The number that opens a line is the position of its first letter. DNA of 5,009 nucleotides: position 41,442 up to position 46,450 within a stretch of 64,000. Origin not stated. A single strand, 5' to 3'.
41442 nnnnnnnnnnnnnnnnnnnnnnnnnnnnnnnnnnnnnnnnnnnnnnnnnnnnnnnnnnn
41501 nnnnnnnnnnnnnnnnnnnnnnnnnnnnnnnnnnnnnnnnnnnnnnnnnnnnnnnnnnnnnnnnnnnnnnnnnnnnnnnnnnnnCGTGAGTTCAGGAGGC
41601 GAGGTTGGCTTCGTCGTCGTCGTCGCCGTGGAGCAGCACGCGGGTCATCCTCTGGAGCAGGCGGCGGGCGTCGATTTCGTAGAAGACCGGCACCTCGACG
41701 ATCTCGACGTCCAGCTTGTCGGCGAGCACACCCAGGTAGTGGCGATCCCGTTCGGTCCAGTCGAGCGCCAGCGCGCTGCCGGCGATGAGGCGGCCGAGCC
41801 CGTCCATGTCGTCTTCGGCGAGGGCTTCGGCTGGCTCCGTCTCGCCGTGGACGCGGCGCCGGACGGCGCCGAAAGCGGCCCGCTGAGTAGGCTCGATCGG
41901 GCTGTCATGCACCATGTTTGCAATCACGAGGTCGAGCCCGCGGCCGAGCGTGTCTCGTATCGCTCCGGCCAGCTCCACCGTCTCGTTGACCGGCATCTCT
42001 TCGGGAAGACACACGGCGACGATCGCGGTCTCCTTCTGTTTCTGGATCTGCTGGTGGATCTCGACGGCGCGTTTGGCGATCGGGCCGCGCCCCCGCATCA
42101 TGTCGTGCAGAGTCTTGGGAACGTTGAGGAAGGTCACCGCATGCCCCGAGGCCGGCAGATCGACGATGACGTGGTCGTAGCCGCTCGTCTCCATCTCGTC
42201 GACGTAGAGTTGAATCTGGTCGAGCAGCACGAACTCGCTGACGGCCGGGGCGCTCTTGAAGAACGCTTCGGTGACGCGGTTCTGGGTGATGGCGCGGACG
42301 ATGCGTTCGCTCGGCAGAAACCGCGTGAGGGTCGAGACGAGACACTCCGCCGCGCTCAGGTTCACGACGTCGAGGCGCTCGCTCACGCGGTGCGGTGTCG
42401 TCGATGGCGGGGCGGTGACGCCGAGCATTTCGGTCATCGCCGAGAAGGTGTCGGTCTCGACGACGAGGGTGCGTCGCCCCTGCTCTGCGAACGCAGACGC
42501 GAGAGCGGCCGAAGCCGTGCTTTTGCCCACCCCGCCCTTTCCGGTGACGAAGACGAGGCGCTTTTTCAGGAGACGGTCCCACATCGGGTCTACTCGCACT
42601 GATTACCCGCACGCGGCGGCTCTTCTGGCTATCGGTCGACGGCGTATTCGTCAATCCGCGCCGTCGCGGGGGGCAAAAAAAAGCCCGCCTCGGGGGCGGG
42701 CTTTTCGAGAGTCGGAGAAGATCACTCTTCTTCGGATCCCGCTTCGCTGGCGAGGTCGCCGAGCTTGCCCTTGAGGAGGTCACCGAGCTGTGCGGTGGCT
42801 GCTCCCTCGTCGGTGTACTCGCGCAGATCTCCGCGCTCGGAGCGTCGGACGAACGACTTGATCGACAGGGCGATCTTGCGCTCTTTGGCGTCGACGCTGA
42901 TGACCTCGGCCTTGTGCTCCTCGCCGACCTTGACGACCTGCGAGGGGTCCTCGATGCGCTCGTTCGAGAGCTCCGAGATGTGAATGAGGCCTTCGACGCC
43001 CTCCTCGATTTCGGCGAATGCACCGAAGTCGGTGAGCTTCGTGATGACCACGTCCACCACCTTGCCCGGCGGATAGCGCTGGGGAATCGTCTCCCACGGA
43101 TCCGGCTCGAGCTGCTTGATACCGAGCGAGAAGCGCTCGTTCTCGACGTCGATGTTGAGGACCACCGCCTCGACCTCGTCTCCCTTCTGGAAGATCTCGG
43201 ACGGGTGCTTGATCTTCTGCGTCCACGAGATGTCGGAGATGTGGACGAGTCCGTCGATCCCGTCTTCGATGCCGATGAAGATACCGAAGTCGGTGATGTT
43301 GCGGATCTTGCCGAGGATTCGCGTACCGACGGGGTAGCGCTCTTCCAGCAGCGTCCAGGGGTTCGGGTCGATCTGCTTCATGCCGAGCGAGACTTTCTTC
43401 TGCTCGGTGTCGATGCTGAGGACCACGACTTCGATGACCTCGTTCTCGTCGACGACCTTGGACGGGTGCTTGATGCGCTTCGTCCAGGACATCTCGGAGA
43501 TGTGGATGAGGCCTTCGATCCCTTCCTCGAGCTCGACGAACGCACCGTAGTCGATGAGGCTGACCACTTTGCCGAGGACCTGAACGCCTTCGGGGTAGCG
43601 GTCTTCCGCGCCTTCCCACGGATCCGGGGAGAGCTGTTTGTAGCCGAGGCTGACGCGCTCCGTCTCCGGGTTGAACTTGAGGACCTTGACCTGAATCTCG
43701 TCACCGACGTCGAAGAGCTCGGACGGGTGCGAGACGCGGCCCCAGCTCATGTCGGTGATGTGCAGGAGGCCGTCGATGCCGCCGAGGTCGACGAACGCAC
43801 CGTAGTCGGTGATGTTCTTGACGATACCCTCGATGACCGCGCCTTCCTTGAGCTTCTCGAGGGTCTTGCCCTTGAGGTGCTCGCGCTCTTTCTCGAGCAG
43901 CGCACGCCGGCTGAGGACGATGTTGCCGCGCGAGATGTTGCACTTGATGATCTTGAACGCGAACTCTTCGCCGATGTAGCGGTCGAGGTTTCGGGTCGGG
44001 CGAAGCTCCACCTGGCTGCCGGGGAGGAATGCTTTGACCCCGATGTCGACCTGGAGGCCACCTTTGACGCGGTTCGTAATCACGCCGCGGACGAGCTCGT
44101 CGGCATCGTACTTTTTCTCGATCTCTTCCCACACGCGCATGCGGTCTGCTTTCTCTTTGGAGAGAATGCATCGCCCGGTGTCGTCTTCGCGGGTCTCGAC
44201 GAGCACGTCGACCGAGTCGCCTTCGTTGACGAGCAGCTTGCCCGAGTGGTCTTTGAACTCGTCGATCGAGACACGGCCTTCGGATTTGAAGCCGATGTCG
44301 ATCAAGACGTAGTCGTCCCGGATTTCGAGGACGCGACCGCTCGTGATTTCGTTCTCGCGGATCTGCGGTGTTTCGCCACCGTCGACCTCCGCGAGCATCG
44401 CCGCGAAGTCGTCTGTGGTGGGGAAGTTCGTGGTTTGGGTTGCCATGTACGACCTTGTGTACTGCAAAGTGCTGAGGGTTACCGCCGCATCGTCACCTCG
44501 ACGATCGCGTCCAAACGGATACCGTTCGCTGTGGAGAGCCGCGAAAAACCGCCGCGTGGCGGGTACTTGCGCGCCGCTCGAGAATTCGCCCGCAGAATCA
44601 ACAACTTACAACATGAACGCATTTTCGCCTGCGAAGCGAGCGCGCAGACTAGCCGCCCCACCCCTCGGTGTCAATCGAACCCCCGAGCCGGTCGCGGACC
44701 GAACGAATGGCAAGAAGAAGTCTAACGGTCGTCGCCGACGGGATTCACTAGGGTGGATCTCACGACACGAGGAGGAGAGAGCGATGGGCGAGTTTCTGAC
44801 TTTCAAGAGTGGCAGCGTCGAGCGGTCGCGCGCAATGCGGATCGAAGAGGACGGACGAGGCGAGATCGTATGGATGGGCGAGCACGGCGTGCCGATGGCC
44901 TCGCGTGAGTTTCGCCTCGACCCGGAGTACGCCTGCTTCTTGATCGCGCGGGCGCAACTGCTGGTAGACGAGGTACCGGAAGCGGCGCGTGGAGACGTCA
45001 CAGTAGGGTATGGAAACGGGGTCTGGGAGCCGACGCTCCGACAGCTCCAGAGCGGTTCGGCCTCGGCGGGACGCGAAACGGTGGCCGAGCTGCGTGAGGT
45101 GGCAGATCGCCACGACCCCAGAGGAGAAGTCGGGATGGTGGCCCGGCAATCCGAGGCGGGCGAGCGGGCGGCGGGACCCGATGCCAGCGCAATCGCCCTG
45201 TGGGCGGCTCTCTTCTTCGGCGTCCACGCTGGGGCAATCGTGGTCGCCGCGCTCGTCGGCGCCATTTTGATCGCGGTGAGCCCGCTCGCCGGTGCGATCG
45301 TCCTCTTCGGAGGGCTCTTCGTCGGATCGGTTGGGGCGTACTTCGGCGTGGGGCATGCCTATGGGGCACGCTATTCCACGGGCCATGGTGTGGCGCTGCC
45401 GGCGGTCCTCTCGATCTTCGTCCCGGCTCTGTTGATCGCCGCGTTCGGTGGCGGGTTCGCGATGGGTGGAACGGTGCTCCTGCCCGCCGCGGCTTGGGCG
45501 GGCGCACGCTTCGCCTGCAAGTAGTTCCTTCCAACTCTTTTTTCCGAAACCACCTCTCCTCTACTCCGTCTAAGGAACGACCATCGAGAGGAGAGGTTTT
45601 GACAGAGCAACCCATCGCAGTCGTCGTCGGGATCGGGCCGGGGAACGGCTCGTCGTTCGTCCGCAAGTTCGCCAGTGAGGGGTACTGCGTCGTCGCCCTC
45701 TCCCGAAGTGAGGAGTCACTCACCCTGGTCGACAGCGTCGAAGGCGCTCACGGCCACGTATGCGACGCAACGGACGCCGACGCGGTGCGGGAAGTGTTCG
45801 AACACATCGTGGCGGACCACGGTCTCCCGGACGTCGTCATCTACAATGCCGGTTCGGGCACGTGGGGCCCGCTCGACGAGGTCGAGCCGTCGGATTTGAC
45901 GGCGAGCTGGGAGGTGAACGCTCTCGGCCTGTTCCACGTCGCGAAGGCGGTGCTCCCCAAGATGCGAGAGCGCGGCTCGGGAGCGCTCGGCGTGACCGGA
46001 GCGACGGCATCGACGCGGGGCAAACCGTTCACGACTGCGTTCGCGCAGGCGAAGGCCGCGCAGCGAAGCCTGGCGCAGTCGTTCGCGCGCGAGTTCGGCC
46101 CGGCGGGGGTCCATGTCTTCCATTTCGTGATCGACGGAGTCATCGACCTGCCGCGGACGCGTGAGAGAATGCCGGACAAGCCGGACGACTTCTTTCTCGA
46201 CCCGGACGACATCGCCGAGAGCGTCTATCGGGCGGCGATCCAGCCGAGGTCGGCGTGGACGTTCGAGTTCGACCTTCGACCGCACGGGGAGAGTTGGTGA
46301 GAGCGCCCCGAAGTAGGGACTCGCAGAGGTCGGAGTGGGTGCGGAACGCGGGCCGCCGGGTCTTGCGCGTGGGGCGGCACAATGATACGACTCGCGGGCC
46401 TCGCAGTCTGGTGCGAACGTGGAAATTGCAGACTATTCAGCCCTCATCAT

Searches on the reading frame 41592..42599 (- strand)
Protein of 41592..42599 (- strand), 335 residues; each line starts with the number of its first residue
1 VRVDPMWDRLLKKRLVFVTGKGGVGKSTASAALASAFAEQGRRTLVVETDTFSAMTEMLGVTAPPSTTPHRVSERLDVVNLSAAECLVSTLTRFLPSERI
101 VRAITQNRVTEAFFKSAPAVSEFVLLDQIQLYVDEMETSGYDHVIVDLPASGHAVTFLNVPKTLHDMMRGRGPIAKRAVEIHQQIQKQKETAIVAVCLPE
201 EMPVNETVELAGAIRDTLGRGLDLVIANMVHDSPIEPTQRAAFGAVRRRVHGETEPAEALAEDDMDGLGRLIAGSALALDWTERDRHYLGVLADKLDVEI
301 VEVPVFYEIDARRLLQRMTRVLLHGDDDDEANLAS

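Call 88: search_protein_families(library=pfam, proteins=[window:41592-42599:-], max_evalue=0.0001)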
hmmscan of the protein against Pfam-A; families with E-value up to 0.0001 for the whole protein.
window:41592-42599:- (335 aa): 5 families
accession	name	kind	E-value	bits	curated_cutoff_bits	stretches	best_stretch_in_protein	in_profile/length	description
PF02374.21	ArsA_ATPase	-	1.2e-28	100.6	24.3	1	14-169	2-153/305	Anion-transporting ATPase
PF01656.29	CbiA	-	1.9e-11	44.4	25.4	1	16-195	2-54/125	CobQ/CobB/MinD/ParA nucleotide binding domain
PF13614.12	AAA_31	-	5.5e-11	43.2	27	1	15-153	4-130/177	AAA domain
PF10609.15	ParA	-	4.1e-08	33.4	27.1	1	12-65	3-58/246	NUBPL iron-transfer P-loop NTPase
PF00142.24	Fer4_NifH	-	2e-06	28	25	1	16-59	3-46/271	4Fe-4S iron sulfur cluster binding proteins, NifH/frxC family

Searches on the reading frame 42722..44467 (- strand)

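Call 88: search_protein_families(library=pfam, proteins=[window:42722-44467:-], max_evalue=0.0001)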
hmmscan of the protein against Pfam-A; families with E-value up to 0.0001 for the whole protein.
window:42722-44467:- (581 aa): 5 families
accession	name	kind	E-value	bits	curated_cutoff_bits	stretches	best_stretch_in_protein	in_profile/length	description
PF00575.29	S1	-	5.1e-92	302.8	22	5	205-277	1-74/74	S1 RNA binding domain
PF23459.1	S1_RRP5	-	1.2e-29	103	27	2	467-535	3-71/72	RRP5 S1 domain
PF21710.3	Spt6_S1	-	4.8e-19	68.9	27.5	0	467-537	16-87/91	Spt6, S1/OB domain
PF13509.12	S1_2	-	1.3e-07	32.1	21.8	0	468-503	2-37/61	S1 domain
PF17092.11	PCB_OB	-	4e-06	28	27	0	301-348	39-96/111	Penicillin-binding protein OB-like domain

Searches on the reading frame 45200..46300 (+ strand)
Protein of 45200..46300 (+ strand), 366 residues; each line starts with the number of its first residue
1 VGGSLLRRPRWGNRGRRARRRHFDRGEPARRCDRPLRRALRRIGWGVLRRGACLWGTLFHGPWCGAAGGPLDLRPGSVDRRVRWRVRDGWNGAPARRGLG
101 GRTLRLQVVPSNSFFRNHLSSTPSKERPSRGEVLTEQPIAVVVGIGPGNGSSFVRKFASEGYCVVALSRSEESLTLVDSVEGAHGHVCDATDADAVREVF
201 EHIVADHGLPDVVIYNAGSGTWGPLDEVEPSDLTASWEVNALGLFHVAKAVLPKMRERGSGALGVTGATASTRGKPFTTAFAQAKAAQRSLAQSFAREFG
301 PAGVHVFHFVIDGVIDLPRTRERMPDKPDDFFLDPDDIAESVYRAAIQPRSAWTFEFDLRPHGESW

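Call 88: search_protein_families(library=pfam, proteins=[window:45200-46300:+], max_evalue=0.0001)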
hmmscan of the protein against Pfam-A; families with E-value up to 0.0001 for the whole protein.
window:45200-46300:+ (366 aa): 3 families
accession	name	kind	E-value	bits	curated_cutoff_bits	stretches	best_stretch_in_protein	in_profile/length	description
PF00106.31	adh_short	-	1.8e-27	96.5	26.6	1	139-308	2-176/195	short chain dehydrogenase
PF13561.12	adh_short_C2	-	8.1e-23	81.7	27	1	150-319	9-180/236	Enoyl-(Acyl carrier protein) reductase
PF01370.27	Epimerase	-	7.5e-05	22.7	20.9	0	142-300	3-161/240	NAD dependent epimerase/dehydratase family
